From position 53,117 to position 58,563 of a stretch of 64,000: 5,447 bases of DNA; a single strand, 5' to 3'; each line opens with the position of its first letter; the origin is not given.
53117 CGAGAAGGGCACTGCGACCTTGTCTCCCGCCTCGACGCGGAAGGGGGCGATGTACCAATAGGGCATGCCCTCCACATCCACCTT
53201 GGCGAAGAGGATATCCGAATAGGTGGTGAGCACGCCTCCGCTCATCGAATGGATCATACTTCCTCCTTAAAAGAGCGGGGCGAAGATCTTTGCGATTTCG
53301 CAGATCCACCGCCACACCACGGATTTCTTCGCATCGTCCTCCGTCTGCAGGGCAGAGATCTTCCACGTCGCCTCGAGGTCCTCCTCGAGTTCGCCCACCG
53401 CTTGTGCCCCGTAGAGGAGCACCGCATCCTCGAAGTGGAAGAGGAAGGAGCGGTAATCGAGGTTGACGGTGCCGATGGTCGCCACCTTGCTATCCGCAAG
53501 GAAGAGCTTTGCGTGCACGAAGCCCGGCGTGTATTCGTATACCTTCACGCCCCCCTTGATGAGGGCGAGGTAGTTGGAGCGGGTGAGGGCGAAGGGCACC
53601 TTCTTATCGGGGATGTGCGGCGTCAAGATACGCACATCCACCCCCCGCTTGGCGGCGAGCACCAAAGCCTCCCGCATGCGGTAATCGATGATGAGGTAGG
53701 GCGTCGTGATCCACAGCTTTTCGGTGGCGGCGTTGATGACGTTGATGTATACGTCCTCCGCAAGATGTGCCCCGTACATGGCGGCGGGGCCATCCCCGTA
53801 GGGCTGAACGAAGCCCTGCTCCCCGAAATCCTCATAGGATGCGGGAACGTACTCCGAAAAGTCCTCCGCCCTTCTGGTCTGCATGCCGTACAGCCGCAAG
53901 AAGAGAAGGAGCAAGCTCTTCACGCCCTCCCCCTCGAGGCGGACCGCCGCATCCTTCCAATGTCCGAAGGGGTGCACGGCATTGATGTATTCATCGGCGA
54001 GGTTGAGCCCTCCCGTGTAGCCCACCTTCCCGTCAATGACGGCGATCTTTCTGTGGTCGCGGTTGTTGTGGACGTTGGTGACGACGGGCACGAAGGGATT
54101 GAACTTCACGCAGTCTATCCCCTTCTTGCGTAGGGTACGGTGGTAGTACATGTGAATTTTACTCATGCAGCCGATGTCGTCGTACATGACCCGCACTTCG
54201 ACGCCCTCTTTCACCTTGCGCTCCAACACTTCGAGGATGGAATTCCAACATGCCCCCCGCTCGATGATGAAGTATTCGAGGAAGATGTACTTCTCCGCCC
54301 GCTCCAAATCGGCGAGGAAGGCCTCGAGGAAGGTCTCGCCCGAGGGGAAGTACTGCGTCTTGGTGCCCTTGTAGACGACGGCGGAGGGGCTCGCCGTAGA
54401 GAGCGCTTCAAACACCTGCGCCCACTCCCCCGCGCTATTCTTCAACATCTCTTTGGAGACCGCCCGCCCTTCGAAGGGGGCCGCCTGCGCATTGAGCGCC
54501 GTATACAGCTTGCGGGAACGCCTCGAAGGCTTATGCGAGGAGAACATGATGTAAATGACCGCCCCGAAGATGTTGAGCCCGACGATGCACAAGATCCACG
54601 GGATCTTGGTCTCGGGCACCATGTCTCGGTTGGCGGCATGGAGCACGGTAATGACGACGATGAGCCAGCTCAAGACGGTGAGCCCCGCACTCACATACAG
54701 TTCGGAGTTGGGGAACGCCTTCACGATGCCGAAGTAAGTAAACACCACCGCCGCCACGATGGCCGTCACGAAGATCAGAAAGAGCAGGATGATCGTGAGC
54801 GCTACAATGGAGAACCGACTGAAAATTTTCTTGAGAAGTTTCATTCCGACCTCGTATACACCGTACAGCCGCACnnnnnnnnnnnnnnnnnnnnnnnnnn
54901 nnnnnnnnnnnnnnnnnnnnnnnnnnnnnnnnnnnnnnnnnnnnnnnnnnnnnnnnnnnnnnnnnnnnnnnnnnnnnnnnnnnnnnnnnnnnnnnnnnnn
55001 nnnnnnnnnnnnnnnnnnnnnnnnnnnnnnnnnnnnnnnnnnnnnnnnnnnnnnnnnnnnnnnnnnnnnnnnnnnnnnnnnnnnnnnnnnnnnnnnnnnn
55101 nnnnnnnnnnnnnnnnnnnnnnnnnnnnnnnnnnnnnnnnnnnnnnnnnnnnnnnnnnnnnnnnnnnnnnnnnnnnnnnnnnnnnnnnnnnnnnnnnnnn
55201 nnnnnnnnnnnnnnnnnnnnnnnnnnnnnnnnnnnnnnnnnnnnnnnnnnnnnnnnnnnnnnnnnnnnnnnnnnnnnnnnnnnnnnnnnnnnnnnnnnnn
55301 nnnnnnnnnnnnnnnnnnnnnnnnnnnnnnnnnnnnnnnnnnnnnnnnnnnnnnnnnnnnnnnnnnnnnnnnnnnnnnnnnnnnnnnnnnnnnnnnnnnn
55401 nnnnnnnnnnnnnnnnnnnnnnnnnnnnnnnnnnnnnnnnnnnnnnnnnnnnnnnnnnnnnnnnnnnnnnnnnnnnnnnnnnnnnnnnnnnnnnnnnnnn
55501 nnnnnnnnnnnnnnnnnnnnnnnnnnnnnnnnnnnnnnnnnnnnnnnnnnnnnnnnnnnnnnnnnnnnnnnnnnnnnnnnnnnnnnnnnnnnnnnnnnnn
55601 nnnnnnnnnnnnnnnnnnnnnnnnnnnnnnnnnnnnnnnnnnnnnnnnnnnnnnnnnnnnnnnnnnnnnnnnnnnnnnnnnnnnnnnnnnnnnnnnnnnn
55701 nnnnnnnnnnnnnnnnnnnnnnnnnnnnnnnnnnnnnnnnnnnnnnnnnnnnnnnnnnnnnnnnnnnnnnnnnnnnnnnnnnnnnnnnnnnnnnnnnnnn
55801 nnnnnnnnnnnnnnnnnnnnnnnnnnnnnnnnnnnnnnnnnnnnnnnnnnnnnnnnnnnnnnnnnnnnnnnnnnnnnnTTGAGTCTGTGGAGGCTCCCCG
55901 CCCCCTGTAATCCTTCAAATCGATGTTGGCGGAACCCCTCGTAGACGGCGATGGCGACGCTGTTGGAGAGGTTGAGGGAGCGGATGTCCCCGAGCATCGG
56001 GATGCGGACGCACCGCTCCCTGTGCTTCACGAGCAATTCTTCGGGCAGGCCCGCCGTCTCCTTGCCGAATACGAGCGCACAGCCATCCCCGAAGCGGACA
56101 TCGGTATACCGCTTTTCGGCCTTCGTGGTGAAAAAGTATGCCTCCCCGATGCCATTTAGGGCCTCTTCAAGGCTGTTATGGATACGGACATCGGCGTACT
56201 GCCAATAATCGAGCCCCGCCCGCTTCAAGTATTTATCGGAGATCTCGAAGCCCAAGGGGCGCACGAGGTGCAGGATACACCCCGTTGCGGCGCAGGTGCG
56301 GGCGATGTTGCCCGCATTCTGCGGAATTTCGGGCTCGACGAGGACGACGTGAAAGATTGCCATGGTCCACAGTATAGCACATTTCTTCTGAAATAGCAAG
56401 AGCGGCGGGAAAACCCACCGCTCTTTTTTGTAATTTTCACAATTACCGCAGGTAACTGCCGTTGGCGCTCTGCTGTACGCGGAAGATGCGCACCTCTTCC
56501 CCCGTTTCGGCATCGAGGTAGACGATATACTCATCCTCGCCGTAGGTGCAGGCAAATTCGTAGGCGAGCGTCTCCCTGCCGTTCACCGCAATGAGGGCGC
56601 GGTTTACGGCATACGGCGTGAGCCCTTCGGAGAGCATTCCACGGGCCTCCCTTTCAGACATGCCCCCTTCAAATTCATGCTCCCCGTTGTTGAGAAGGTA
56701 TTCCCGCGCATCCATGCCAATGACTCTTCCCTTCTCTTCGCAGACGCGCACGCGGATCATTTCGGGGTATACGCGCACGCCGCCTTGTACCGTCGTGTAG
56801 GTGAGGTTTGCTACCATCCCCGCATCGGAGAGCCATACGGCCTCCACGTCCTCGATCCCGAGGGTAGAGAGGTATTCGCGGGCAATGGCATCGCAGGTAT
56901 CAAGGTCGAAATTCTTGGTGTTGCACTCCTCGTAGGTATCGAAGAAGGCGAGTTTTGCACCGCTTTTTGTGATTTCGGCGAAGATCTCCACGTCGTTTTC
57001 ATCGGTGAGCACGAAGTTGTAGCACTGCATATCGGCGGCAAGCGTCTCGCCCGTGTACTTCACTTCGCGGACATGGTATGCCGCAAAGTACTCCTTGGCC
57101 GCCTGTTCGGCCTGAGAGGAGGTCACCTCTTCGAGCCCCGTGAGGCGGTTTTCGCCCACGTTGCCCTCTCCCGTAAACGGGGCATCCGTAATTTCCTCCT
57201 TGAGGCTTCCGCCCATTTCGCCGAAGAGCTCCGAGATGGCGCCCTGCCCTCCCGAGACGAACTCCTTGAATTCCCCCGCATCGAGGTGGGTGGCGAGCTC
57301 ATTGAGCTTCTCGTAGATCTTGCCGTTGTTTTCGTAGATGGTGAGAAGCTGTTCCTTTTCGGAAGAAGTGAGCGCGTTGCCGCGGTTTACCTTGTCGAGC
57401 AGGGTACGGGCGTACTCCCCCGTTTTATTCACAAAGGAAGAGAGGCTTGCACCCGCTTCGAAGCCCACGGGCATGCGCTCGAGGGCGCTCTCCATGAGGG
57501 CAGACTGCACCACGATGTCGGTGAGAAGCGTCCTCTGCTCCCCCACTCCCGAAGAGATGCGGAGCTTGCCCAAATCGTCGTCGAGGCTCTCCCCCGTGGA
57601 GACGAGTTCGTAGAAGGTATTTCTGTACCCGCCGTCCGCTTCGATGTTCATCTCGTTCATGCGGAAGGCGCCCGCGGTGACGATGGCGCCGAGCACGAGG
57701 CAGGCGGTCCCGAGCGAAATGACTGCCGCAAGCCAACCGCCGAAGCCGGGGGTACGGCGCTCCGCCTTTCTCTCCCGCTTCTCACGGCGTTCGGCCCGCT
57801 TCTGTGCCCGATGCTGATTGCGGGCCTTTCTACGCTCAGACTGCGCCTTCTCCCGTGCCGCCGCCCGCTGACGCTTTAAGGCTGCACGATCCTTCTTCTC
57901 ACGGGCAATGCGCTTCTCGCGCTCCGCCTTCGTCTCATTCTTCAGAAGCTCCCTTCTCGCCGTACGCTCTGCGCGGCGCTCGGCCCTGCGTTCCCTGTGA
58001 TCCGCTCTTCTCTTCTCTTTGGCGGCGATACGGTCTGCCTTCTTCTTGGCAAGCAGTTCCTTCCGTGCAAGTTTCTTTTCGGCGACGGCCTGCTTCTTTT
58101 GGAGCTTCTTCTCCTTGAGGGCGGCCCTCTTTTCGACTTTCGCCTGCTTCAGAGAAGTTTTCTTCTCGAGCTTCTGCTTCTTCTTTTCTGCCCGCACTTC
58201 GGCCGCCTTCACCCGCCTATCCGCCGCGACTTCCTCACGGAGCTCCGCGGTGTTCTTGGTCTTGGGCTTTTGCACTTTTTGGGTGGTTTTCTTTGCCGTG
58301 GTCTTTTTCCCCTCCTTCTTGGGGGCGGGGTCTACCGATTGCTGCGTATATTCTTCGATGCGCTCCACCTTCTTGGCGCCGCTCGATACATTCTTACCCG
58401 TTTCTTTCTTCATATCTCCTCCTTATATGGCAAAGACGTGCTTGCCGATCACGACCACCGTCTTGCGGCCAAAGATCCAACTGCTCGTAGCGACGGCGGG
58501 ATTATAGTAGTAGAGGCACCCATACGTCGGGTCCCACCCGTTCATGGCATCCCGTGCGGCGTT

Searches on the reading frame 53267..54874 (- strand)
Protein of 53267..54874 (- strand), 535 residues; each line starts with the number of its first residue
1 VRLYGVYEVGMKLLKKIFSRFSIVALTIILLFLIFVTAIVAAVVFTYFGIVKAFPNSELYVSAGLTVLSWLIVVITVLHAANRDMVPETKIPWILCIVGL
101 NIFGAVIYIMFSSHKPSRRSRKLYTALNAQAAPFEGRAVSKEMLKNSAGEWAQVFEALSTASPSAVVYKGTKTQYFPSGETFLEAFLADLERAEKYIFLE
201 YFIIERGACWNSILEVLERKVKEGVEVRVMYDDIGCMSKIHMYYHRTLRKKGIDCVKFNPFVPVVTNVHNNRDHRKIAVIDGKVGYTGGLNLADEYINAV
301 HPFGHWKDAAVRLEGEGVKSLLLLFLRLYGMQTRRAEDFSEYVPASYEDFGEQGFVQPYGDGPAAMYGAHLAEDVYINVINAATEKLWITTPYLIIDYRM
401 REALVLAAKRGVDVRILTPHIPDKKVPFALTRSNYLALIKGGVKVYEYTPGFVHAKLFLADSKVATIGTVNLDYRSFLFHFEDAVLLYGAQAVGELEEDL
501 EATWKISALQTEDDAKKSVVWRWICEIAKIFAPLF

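Call 83: search_protein_families(library=pfam, proteins=[window:53267-54874:-], max_evalue=0.001)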
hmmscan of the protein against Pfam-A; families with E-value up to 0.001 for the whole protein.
window:53267-54874:- (535 aa): 3 families
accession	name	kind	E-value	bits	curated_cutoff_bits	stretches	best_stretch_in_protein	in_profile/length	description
PF13091.12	PLDc_2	-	2.7e-38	131.2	27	2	376-504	1-132/132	PLD-like domain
PF00614.28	PLDc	-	4.8e-13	48.9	21.9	2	271-296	3-28/28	Phospholipase D Active site motif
PF13396.11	PLDc_N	-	2e-05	24.9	23.3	1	72-111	2-40/42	Phospholipase_D-nuclease N-terminal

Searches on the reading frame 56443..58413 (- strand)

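Call 83: search_protein_families(library=pfam, proteins=[window:56443-58413:-], max_evalue=0.001)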
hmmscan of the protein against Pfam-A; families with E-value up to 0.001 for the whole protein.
window:56443-58413:- (656 aa): 2 families
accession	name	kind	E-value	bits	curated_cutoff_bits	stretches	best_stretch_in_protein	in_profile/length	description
PF14620.12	YPEB_PepSY1-2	-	4.1e-27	96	31.7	1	418-578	30-191/195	YpeB sporulation, PepSY1 and PepSY2 domains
PF20769.2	YPEB_N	-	4.9e-20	72.3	27.3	1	253-382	3-132/136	YpeB N-terminal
